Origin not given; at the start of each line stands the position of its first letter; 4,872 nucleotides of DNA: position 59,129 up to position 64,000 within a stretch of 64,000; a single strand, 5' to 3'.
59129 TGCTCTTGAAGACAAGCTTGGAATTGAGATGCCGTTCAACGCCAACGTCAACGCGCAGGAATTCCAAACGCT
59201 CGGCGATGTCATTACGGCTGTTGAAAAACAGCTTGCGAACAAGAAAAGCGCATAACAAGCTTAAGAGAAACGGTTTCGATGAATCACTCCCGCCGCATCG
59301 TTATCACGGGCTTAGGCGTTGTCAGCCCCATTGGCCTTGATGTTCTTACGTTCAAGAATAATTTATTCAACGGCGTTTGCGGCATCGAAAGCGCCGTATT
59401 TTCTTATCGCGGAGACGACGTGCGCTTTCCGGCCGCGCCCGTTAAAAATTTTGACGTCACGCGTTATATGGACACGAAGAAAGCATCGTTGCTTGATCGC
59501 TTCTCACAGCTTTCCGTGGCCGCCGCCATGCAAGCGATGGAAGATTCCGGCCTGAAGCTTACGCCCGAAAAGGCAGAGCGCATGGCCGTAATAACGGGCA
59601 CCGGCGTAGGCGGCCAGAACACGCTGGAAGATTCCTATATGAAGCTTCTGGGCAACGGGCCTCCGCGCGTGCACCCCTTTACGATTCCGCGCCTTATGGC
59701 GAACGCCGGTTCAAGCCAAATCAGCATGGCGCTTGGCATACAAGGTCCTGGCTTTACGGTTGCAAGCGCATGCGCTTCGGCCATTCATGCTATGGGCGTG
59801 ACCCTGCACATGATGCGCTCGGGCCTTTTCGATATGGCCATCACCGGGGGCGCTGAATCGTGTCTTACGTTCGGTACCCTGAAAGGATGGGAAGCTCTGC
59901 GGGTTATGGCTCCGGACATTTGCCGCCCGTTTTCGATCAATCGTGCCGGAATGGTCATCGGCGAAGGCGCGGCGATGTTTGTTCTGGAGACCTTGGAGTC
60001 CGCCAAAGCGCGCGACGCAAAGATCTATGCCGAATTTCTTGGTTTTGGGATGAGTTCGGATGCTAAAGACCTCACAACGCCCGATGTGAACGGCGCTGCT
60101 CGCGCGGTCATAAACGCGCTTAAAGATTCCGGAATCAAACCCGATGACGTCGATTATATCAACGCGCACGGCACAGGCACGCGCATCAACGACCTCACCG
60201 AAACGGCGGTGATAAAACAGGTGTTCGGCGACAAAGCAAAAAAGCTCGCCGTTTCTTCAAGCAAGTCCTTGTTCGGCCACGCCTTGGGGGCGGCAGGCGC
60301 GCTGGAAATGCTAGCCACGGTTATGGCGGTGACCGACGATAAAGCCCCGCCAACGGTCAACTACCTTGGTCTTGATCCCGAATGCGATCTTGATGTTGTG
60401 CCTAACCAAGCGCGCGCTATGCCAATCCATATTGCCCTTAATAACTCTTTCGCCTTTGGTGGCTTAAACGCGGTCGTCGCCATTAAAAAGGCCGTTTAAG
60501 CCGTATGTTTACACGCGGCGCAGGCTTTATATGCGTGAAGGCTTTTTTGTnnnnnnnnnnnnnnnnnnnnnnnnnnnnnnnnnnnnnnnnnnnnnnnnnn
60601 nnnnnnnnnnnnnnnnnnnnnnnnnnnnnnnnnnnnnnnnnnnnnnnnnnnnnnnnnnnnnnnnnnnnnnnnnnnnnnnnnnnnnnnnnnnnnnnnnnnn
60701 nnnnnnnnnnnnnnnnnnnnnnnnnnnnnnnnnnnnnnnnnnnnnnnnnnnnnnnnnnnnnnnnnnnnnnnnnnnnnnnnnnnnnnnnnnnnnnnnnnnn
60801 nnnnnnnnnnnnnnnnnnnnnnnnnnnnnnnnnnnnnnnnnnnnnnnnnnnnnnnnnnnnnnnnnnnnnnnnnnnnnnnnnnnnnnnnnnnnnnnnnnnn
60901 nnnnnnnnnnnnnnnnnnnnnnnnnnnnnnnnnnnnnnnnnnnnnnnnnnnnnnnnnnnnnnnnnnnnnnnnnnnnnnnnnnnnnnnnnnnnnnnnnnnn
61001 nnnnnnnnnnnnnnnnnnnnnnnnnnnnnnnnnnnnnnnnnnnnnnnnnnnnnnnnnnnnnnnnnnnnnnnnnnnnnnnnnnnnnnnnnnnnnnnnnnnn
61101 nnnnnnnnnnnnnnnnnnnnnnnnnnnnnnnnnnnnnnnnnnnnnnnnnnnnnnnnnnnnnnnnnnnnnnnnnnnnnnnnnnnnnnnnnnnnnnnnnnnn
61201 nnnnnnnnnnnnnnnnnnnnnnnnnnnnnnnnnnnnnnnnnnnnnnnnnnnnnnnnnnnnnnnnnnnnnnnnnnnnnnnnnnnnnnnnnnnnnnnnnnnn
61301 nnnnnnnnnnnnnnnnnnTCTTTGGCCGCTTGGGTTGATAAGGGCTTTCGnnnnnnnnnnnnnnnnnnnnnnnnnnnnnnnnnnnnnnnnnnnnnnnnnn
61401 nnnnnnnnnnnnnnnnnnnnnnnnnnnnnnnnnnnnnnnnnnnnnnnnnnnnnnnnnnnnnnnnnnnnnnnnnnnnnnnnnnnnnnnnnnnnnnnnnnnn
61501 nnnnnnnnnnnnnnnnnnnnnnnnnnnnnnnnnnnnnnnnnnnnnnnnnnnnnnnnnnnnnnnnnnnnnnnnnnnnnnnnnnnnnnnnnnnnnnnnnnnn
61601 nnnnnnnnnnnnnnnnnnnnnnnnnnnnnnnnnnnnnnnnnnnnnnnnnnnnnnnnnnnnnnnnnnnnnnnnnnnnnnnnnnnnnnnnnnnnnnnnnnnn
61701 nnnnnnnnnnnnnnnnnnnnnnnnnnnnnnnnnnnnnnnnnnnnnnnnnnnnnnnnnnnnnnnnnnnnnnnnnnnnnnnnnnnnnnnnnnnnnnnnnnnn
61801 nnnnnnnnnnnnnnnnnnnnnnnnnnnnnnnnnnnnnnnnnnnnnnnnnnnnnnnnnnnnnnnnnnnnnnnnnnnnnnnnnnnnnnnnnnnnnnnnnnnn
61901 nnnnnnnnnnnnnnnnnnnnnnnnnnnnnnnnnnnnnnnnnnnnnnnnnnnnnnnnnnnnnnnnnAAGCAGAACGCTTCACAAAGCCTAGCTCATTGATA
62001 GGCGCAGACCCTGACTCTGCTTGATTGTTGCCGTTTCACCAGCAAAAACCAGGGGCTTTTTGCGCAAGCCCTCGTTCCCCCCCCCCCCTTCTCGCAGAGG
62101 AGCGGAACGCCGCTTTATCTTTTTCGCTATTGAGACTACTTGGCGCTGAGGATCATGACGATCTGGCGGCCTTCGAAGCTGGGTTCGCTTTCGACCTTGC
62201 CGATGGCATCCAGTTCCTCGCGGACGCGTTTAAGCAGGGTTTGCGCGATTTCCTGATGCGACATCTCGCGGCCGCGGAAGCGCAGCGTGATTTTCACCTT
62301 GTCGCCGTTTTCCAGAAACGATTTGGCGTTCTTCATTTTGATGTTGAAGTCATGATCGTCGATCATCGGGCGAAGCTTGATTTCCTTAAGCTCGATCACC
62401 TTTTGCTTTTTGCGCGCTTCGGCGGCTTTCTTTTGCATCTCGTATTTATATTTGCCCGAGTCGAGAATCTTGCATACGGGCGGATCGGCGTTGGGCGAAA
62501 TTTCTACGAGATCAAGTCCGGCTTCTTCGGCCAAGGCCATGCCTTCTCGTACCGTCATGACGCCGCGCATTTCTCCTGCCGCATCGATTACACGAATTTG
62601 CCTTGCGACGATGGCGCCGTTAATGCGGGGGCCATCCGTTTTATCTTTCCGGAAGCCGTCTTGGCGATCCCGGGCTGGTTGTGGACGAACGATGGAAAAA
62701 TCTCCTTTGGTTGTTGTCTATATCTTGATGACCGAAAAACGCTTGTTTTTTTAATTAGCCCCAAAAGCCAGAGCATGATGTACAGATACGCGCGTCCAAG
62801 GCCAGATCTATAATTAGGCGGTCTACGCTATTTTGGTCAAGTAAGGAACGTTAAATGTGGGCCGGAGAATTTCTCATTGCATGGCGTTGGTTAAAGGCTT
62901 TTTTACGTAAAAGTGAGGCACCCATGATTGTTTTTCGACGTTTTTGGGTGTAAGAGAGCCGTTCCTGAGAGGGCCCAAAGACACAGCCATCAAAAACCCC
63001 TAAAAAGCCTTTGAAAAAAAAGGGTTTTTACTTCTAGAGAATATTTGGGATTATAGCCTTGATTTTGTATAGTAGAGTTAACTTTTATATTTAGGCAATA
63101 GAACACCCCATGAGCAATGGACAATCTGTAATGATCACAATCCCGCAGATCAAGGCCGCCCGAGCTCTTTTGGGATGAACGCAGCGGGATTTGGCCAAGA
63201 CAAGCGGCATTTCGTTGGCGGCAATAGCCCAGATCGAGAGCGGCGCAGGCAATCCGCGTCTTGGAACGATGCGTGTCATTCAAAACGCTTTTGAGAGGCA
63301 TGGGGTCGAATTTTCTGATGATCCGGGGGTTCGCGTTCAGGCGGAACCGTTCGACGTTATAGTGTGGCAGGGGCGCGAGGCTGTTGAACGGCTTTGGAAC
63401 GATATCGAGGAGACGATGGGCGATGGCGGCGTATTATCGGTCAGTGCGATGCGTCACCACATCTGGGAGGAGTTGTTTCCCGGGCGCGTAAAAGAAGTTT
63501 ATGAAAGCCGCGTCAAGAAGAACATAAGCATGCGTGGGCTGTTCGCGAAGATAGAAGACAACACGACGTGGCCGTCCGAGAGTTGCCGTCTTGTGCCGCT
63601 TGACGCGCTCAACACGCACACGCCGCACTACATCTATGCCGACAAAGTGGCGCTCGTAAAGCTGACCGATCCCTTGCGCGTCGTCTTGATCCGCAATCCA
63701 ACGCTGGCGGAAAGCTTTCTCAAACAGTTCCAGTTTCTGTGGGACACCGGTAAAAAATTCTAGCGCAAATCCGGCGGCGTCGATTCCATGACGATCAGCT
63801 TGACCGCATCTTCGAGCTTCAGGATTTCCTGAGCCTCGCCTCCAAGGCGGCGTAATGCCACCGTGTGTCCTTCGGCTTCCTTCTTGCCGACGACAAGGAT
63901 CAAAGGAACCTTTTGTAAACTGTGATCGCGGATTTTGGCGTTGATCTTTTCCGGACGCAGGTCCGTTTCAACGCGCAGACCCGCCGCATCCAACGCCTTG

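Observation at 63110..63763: In-frame TGA exactly at the invariant Trp codon of an otherwise intact XRE-family paralogue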

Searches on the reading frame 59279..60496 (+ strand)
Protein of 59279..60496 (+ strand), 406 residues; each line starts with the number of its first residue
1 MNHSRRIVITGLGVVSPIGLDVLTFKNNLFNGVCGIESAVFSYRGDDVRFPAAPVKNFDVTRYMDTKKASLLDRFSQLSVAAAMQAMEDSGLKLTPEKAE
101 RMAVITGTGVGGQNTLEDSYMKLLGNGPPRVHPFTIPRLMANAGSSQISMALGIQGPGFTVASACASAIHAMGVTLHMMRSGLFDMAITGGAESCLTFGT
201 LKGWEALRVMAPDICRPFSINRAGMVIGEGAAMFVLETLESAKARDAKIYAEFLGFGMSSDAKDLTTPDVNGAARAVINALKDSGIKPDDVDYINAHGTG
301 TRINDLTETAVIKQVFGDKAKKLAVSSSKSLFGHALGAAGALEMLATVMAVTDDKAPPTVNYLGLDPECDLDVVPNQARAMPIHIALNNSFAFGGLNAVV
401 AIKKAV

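Call 56: find_encoding_contigs(protein=window:59279-60496:+, flank=10000, max_places=6)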
Protein window:59279-60496:+ (406 aa): 2 contigs read that carry it; 2 places shown.
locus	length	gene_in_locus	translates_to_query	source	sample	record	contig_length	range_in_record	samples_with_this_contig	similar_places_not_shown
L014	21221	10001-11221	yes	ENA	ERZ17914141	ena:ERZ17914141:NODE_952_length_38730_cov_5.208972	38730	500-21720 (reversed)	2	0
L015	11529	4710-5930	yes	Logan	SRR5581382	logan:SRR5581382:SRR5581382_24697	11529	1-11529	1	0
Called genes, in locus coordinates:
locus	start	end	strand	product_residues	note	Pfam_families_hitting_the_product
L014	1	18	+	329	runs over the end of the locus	PF00437:T2SSE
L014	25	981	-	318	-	PF02915:Rubrerythrin, PF01988:VIT1 (faint)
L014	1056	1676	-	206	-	PF02659:Mntp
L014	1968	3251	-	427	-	PF00817:IMS, PF11799:IMS_C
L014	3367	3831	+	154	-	PF00583:Acetyltransf_1, PF13508:Acetyltransf_7 (weak)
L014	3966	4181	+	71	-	-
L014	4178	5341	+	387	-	PF01757:Acyl_transf_3 (faint), PF10129:OpgC_C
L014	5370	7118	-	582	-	PF00990:GGDEF, PF00563:EAL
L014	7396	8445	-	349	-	-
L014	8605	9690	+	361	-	PF25084:LbH_EIF2B (faint), PF14602:Hexapep_2 (faint), PF25087:GMPPB_C (faint), PF00132:Hexapep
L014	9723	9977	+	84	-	PF00550:PP-binding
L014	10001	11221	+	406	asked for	PF00109:ketoacyl-synt, PF02801:Ketoacyl-synt_C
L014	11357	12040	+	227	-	PF05494:MlaC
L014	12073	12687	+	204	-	PF02677:QueH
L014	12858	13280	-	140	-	PF05198:IF3_N, PF00707:IF3_C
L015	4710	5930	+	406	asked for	PF00109:ketoacyl-synt, PF02801:Ketoacyl-synt_C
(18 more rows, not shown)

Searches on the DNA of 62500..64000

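Call 33: search_rna_families(source=window, start=62500, end=64000, threshold=evalue, max_evalue=1)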
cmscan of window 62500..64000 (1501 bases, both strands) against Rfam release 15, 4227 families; matches with E-value up to 1: 1.
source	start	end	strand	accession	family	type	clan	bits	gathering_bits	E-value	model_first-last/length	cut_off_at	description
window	63793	63843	-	RF01121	sR38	Gene; snRNA; snoRNA; CD-box;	-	16.5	50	0.5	1-59/59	no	Small nucleolar RNA sR38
